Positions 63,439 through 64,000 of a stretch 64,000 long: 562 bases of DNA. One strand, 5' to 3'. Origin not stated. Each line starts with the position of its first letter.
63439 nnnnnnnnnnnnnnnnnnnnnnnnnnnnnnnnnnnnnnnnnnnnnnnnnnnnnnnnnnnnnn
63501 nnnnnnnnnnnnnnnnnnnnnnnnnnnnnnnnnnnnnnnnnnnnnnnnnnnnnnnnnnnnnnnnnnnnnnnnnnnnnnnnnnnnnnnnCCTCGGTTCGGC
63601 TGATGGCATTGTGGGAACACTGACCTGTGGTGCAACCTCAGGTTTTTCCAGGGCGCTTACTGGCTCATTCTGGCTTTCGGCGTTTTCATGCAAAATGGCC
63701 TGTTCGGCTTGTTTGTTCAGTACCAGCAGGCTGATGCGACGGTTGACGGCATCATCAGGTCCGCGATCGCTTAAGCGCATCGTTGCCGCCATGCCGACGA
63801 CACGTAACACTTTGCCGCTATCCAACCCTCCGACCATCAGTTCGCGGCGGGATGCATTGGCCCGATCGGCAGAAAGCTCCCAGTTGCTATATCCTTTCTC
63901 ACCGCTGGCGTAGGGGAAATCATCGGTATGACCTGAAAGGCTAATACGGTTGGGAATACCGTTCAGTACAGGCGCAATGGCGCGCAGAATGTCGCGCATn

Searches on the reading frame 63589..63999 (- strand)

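Call 54: search_protein_families(library=ncbifam, proteins=[window:63589-63999:-])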
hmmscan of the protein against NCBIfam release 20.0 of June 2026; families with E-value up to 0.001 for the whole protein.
window:63589-63999:- (137 aa): 21 families
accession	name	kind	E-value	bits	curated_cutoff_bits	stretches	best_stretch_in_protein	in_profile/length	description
NF006548.1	PRK09041.1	equivalog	1.3e-51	175.5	277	1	1-106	181-286/287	flagellar motor protein MotB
NF005273.1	PRK06778.1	equivalog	2.1e-21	76.6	383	1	3-102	178-276/297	putative lateral flagellar export/assembly protein LafU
NF004651.0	PRK05996.1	equivalog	6.8e-16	58.8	342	1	4-97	332-423/424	MotB family protein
NF006508.0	PRK08944.1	subfamily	2.3e-14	53.4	259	1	2-101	195-295/304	MotB family protein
NF006541.1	PRK09038.1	equivalog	1.4e-12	47.8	283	1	3-96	158-251/253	flagellar motor protein MotD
TIGR03350.1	type_VI_ompA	equivalog_domain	1.3e-09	38.1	139.8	1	1-92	45-136/137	type VI secretion system protein TssL, long form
NF005444.0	PRK07033.1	equivalog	3.2e-08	33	520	1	3-101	331-429/438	DotU family type VI secretion system protein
NF005382.1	PRK06925.1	equivalog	2.2e-07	31.4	264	1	3-93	132-223/225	flagellar motor protein MotS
NF005195.1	PRK06667.1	equivalog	3.5e-07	30.2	300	1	2-96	139-238/241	flagellar motor protein MotB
NF006547.1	PRK09040.1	equivalog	1.1e-06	28.2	194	1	17-101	122-208/213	hypothetical protein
NF005236.0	PRK06742.1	equivalog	1.9e-06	27.5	312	1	3-89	132-219/225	flagellar motor protein MotS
NF006285.1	PRK08457.1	equivalog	3.7e-06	26.9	250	1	2-100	139-237/253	flagellar motor protein MotB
NF053611.1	YiaD_Gzip_OmpA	equivalog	1.8e-05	24.5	175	1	2-91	118-204/206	YiaD family glycine zipper/OmpA-like lipoprotein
NF006546.0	PRK09039.1-5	equivalog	5.6e-05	22.7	615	1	19-92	265-339/343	peptidoglycan -binding protein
NF053585.1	OMP_LP_YfiB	equivalog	6e-05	23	128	1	12-94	82-161/163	outer membrane lipoprotein YfiB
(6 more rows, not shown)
